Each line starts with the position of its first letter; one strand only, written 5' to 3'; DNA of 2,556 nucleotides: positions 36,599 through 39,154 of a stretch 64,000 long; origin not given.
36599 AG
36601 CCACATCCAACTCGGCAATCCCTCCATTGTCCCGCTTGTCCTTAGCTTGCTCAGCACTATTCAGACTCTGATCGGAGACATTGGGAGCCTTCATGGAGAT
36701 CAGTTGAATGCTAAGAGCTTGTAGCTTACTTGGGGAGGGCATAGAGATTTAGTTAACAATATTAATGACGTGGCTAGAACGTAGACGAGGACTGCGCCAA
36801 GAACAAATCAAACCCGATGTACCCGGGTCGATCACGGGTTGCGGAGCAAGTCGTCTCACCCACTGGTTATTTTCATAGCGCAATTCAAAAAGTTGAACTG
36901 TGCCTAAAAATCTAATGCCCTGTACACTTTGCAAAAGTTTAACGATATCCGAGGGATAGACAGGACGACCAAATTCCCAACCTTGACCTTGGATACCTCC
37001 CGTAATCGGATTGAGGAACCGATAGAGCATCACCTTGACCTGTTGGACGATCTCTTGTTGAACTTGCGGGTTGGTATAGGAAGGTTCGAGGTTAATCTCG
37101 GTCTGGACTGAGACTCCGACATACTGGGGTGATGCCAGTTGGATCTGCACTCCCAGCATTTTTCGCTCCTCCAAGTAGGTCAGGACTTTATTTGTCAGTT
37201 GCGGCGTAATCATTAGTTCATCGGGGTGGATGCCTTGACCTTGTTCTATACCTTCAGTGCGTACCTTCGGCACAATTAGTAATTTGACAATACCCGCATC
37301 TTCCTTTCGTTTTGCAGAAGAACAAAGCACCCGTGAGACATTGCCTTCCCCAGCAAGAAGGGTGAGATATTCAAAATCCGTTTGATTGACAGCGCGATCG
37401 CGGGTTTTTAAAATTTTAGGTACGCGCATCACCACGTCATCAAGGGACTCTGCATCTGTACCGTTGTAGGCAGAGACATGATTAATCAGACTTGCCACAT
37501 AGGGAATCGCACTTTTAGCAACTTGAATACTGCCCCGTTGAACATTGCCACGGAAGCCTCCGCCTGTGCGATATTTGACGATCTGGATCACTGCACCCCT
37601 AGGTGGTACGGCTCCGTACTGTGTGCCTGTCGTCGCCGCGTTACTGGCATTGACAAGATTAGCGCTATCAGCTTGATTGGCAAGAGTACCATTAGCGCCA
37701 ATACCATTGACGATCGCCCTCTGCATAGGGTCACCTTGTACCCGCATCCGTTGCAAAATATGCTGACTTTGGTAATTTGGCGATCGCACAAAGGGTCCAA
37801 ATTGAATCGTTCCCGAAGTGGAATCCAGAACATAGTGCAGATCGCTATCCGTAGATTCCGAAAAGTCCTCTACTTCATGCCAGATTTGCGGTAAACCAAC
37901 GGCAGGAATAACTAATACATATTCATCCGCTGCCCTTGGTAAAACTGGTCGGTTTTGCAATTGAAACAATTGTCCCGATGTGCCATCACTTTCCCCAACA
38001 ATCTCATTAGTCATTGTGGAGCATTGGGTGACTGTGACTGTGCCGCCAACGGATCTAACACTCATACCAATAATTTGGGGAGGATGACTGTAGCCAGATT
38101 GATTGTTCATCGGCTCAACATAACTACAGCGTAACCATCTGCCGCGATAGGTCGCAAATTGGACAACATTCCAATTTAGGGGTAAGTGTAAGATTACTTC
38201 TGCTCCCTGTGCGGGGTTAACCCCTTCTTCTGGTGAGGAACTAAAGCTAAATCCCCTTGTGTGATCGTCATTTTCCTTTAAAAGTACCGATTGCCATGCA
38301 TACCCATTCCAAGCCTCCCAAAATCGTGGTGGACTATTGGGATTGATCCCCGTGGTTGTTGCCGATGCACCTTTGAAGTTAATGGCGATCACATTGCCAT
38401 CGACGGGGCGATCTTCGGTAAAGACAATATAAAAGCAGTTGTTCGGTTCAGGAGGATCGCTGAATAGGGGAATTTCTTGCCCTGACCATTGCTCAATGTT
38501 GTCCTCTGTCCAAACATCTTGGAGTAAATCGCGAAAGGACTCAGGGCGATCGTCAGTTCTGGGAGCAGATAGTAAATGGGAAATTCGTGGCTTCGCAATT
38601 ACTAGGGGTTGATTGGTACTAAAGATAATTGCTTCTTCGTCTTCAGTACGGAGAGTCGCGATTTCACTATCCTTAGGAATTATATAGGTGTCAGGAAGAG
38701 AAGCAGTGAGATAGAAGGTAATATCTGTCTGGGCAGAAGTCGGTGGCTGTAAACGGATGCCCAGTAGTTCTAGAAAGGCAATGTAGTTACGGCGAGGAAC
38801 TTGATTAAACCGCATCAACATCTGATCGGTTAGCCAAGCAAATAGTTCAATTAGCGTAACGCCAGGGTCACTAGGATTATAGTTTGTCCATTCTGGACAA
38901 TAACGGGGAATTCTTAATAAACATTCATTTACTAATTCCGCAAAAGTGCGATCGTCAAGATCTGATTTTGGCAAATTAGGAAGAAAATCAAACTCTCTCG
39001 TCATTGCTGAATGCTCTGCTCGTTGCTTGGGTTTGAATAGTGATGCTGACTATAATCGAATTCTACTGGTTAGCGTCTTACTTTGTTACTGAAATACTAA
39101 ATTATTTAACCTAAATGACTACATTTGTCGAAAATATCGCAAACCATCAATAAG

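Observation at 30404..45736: Phage-tail-like contractile injection system locus wired to signalling proteins, with no phage head, lysis or integration genes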

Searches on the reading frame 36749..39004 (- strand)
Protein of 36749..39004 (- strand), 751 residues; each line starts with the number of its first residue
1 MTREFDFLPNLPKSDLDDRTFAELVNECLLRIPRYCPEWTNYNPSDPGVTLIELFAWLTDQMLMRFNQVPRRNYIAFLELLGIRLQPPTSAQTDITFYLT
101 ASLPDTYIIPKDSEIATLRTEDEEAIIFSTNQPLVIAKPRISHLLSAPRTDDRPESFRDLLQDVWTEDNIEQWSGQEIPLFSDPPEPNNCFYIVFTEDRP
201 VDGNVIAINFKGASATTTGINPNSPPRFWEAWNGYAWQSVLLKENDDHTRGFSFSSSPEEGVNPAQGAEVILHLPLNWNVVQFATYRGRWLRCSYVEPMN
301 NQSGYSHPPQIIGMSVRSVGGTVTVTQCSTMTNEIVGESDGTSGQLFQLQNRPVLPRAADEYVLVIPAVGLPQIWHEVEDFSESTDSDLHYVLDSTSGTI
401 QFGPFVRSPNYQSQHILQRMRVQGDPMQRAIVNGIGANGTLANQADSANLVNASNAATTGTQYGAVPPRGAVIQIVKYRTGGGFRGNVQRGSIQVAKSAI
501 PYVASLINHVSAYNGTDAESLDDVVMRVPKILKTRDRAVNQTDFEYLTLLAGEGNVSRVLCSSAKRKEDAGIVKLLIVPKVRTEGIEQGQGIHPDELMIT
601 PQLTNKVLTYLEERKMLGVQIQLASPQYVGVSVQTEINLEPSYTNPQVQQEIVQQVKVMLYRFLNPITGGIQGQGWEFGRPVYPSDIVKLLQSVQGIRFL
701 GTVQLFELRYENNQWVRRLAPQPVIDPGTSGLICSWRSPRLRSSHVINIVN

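Call 3: search_protein_families(library=pfam, proteins=[window:36749-39004:-], max_evalue=0.01)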
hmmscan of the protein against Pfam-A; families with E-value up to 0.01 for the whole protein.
window:36749-39004:- (751 aa): 1 family
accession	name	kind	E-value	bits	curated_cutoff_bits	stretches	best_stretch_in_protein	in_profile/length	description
PF04865.19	Baseplate_J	-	2.1e-13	50.6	21.1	1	483-659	75-236/255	Baseplate J-like protein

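Call 10: find_encoding_contigs(protein=window:36749-39004:-, flank=10000, max_places=6)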
Protein window:36749-39004:- (751 aa): no gene with exactly this product is on record in the collection.

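Call 11: search_protein_families(library=ncbifam, proteins=[window:36749-39004:-], max_evalue=0.01)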
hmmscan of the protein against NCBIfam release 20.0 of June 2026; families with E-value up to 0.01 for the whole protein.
window:36749-39004:- (751 aa): 1 family
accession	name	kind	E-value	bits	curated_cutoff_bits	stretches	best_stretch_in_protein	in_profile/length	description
TIGR02243.1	TIGR02243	equivalog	8.5e-180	599.5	155.8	1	15-706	1-659/659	putative baseplate assembly protein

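Call 12: find_homologous_proteins(query=window:36749-39004:-, max_evalue=1e-20)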
Query window:36749-39004:- (751 aa): 2920 proteins with E <= 1e-20 among 8000 candidates; the best 120 are listed.
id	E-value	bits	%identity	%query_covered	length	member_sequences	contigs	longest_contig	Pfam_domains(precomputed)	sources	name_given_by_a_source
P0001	0.0e+0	1664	95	100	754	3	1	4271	-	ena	-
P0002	0.0e+0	1359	76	100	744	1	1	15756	-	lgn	-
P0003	0.0e+0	1356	76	100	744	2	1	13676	-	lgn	-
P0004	0.0e+0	1356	77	100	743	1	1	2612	-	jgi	-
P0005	0.0e+0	1355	76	100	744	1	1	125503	-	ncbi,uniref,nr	ncbi:putative baseplate assembly protein [Pseudanabaena sp. ABRG5-3]|uniref:putative baseplate assem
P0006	0.0e+0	1355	75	100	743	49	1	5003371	-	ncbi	-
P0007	0.0e+0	1332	74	100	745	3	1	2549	-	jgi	-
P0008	0.0e+0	1331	75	100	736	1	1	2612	-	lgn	-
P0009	0.0e+0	1326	73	100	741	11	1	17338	-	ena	-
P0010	0.0e+0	1321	74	100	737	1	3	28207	-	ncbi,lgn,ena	-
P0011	0.0e+0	1315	74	100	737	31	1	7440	-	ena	-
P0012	0.0e+0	1314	74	100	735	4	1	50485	-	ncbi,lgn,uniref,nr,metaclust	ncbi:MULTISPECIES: putative baseplate assembly protein [Pseudanabaena]|uniref:Uncharacterized protei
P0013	0.0e+0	1313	73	100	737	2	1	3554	-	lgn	-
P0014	0.0e+0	1310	74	100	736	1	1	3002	-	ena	-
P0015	0.0e+0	1310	74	100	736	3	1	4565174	-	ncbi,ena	-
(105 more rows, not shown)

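Call 13: find_encoding_contigs(protein=P0006, flank=10000, max_places=2)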
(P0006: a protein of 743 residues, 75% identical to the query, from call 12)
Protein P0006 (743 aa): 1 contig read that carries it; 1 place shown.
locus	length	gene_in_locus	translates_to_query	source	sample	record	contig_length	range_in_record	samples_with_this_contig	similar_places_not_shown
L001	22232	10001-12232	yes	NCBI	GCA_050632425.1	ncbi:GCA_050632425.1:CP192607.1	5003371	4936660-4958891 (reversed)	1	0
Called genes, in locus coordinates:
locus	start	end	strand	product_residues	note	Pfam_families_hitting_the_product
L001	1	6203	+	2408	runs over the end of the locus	-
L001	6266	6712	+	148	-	PF19266:CIS_tube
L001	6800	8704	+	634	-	PF05954:Phage_GPD (weak), PF24032:YQBQ, PF04717:Phage_base_V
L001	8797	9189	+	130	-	PF14107:DUF4280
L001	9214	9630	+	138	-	PF04965:GPW_gp25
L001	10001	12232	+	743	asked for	-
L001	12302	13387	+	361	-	PF09684:Tail_P2_I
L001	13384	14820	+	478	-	-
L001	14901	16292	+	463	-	PF02743:dCache_1, PF22673:MCP-like_PDC_1, PF00672:HAMP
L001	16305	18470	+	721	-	PF24796:WDR55, PF24807:WD40_CDC20-Fz (weak), PF24814:WD40_Prp19, PF25175:Beta-prop_WDR5, PF23414:Beta-prop_EML_2, PF25174:Beta-prop_THOC3, PF23381:Beta-prop_IFT122_1st, PF25175:Beta-prop_WDR5, +17 more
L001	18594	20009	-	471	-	PF07690:MFS_1, PF13347:MFS_2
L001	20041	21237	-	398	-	PF00144:Beta-lactamase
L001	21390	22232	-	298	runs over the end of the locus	PF02129:Peptidase_S15, PF12146:Hydrolase_4, PF20434:BD-FAE (faint), PF00561:Abhydrolase_1, PF12697:Abhydrolase_6, PF00326:Peptidase_S9 (weak)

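Call 14: find_encoding_contigs(protein=P0005, flank=10000, max_places=2)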
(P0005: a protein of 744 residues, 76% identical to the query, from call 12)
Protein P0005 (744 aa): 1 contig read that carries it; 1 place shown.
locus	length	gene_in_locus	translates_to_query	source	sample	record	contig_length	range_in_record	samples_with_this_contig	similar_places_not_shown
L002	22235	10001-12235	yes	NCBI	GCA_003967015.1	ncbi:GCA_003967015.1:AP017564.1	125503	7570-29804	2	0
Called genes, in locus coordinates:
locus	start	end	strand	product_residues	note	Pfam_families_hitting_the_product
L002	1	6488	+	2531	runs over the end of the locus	-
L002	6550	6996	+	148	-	PF19266:CIS_tube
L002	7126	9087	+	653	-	PF24032:YQBQ, PF05954:Phage_GPD, PF04717:Phage_base_V, PF10106:DUF2345 (weak)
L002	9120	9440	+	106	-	PF05488:PAAR_motif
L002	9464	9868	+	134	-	PF04965:GPW_gp25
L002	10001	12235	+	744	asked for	-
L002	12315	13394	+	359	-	PF09684:Tail_P2_I (weak)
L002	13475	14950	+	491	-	PF13709:DUF4159 (faint)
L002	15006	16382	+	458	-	PF22673:MCP-like_PDC_1, PF02743:dCache_1, PF00672:HAMP (weak)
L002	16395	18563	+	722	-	PF23381:Beta-prop_IFT122_1st, PF24796:WDR55 (weak), PF24814:WD40_Prp19, PF25175:Beta-prop_WDR5, PF23393:Beta-prop_WDR90_POC16_2nd, PF25174:Beta-prop_THOC3, PF23414:Beta-prop_EML_2, PF23381:Beta-prop_IFT122_1st, +24 more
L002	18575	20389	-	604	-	PF00528:BPD_transp_1, PF00005:ABC_tran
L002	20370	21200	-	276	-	PF01547:SBP_bac_1, PF13531:SBP_bac_11, PF12974:Phosphonate-bd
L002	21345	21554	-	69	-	PF03459:TOBE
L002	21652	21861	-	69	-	PF03459:TOBE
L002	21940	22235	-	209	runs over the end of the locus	PF13489:Methyltransf_23 (weak), PF03848:TehB, PF08241:Methyltransf_11, PF08242:Methyltransf_12, PF13649:Methyltransf_25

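Call 22: list_cluster_members(proteins=[window:36749-39004:-, window:35630-36742:-, window:34109-35572:-, window:32630-34003:-, window:43682-44392:+, window:44408-45685:+, window:40888-41361:-, window:40222-40698:-, window:45877-46314:-, window:26842-28557:+])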
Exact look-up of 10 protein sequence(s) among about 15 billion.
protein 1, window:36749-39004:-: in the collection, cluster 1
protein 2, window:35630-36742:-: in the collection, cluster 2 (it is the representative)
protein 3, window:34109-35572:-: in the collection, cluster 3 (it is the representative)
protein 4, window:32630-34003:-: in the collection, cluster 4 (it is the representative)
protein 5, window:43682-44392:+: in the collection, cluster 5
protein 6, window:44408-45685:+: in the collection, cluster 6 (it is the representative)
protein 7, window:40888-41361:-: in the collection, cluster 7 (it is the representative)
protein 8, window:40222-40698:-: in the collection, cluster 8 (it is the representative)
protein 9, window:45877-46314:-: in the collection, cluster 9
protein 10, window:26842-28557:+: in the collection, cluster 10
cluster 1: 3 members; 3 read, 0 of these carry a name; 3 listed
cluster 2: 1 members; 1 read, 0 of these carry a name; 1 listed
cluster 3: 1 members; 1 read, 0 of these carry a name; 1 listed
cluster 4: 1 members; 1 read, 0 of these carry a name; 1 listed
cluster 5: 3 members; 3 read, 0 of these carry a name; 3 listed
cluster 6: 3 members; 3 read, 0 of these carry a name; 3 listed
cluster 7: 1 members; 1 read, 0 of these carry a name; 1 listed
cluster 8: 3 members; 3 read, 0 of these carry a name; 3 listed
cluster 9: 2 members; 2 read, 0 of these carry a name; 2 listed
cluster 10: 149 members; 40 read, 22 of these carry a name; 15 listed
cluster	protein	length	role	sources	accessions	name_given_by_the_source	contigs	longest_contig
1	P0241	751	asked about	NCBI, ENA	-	-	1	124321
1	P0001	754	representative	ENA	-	-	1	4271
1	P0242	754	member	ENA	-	-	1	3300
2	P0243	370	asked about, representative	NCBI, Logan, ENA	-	-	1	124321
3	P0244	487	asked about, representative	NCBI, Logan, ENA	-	-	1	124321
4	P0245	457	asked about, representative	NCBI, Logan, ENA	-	-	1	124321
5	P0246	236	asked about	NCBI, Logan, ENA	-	-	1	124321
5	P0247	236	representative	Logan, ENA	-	-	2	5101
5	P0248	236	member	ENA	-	-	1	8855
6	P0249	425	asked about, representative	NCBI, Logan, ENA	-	-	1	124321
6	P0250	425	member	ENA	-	-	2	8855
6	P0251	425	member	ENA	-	-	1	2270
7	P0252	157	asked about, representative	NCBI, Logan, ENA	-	-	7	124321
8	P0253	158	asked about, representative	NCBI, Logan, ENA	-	-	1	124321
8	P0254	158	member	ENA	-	-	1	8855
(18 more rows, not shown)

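Call 23: find_encoding_contigs(protein=P0243, flank=1000, max_places=3)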
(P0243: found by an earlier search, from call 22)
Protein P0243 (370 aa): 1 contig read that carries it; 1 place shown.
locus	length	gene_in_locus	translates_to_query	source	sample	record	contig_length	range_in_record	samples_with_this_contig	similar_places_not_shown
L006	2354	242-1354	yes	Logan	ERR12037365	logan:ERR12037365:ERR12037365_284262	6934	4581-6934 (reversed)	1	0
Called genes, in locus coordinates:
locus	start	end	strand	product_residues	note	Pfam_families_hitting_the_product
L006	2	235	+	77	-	?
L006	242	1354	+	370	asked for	PF09684:Tail_P2_I (weak)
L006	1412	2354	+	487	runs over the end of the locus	PF13709:DUF4159 (faint)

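Call 25: find_related_loci(query=A2, collection=genome_contigs, flank=10000)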
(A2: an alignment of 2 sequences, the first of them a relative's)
Query A2 (634 aa) in genome_contigs; peptide patterns used: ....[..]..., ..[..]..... (x = any residue, [..] = any of these).
208 stretches matched a pattern; 38 encode a relative of the query (tblastn E <= 1e-3); 38 distinct loci.
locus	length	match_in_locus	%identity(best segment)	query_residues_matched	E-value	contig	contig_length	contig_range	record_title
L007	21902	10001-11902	100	1-634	0e+0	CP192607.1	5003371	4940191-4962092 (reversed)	MAG: Pseudanabaena sp. BL-A-41 isolate Passages #2 and #5 chromosome, complete genome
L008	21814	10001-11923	81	1-634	0e+0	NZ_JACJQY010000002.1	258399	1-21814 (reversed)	Phormidium tenue FACHB-1050 contig2, whole genome shotgun sequence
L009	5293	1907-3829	81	1-634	0e+0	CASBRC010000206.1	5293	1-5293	MAG: uncultured cyanobacterium isolate PMM_0003 genome assembly, contig: PMM_0003_000000000206, whole genome shotgun seq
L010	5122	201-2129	80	1-634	0e+0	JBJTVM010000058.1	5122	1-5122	MAG: Pseudanabaena sp. isolate samp_4445_concoct_1532 samp_4445_139912, whole genome shotgun sequence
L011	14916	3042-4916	80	1-634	0e+0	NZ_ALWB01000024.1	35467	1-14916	Pseudanabaena biceps PCC 7429 scaffold_00024, whole genome shotgun sequence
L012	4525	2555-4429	79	1-634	0e+0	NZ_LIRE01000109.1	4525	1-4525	Pseudanabaena sp. 'Roaring Creek' contig-190, whole genome shotgun sequence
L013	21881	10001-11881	79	1-634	0e+0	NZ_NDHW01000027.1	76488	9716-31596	Pseudanabaena sp. SR411 Contig_28, whole genome shotgun sequence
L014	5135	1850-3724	78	1-634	0e+0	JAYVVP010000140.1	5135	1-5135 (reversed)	MAG: Pseudanabaena sp. isolate GL79_UP_metabinner_1 GL79_UP_metabinner_1_139, whole genome shotgun sequence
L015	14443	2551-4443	78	10-634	0e+0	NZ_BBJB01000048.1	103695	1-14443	Pseudanabaena sp. lw0831, whole genome shotgun sequence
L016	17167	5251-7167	75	1-634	0e+0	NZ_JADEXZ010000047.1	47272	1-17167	Fortiea sp. LEGE XX443 NODE_47_length_47272_cov_21.3481, whole genome shotgun sequence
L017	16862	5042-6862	77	1-612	0e+0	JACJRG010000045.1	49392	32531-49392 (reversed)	Anabaena minutissima FACHB-250 contig45, whole genome shotgun sequence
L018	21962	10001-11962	73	1-634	0e+0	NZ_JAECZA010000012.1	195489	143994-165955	Dendronalium phyllosphericum CENA369 scaffold12, whole genome shotgun sequence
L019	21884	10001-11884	75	4-634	0e+0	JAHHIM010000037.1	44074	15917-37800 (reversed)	MAG: Trichormus sp. ATA11-4-KO1 scaffold_60_c1, whole genome shotgun sequence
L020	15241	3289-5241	73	1-634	0e+0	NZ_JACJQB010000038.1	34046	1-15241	Pseudanabaena mucicola FACHB-723 contig38, whole genome shotgun sequence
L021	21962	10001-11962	73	1-634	0e+0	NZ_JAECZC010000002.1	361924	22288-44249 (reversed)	Amazonocrinis nigriterrae CENA67 scaffold2, whole genome shotgun sequence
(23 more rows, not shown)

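Call 28: search_protein_families(library=pfam, proteins=[L011:353-2425:+, L011:2499-2945:+, L011:5135-5425:+, L011:5731-7434:-, L011:7789-9036:+, L011:9322-10260:-, L011:10276-10926:-, L011:11231-13648:-, L011:13766-14683:-], max_evalue=0.001)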
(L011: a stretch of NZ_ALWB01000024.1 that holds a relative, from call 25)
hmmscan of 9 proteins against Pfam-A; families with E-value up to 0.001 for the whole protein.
L011:353-2425:+ (690 aa): 0 families

L011:2499-2945:+ (148 aa): 1 family
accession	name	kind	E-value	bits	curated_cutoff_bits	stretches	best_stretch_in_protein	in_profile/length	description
PF19266.4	CIS_tube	-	1.7e-20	73.8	27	1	17-146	20-153/158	Contractile injection system tube protein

L011:5135-5425:+ (96 aa): 1 family
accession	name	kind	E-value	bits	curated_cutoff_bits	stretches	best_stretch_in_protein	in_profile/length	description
PF05488.18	PAAR_motif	-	2.9e-12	47.1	27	1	14-68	8-61/70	PAAR motif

L011:5731-7434:- (567 aa): 2 families
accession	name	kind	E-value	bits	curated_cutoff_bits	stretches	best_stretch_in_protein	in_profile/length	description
PF00926.24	DHBP_synthase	-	1.6e-87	292.4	26.4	1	11-201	2-191/191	3,4-dihydroxy-2-butanone 4-phosphate synthase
PF00925.25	GTP_cyclohydro2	-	4.7e-73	244.6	23.3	1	213-378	4-165/165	GTP cyclohydrolase II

L011:7789-9036:+ (415 aa): 1 family
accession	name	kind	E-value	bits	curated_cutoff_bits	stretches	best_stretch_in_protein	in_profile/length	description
PF00395.25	SLH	-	3.9e-31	107.2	20.8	3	44-87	1-44/44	S-layer homology domain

L011:9322-10260:- (312 aa): 2 families
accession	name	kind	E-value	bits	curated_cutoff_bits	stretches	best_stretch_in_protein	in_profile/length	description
PF01758.21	SBF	-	3.7e-16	59.8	24.3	1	35-212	2-190/191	Sodium Bile acid symporter family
PF13593.11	SBF_like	-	1e-06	28.7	25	1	36-237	36-251/313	SBF-like CPA transporter family (DUF4137)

L011:10276-10926:- (216 aa): 5 families
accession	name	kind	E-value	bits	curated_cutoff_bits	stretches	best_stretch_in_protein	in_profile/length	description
PF13419.12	HAD_2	-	1.4e-30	107.2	23.8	1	4-183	1-178/178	Haloacid dehalogenase-like hydrolase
PF00702.32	Hydrolase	-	5.6e-25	89.3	26.4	1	1-175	1-189/191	haloacid dehalogenase-like hydrolase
PF12710.13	HAD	-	4.4e-14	53.8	27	1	4-170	1-185/189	haloacid dehalogenase-like hydrolase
PF08282.18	Hydrolase_3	-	1.6e-06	28.5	20.9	0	86-125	17-56/255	haloacid dehalogenase-like hydrolase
PF13242.12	Hydrolase_like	-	5.4e-06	26.7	22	1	145-203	9-70/75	HAD-hyrolase-like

L011:11231-13648:- (805 aa): 2 families
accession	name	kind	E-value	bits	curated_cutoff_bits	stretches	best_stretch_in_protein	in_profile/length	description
PF00884.28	Sulfatase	-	7.8e-66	222.9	25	1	92-504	1-300/301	Sulfatase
PF16347.10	SGSH_C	-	8e-08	33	29.3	1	468-611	17-146/154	N-sulphoglucosamine sulphohydrolase, C-terminal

L011:13766-14683:- (305 aa): 1 family
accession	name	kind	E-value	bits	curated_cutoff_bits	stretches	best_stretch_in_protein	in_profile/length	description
PF04966.18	OprB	-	4.5e-13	49.8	22.9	1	67-305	127-372/372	Carbohydrate-selective porin, OprB family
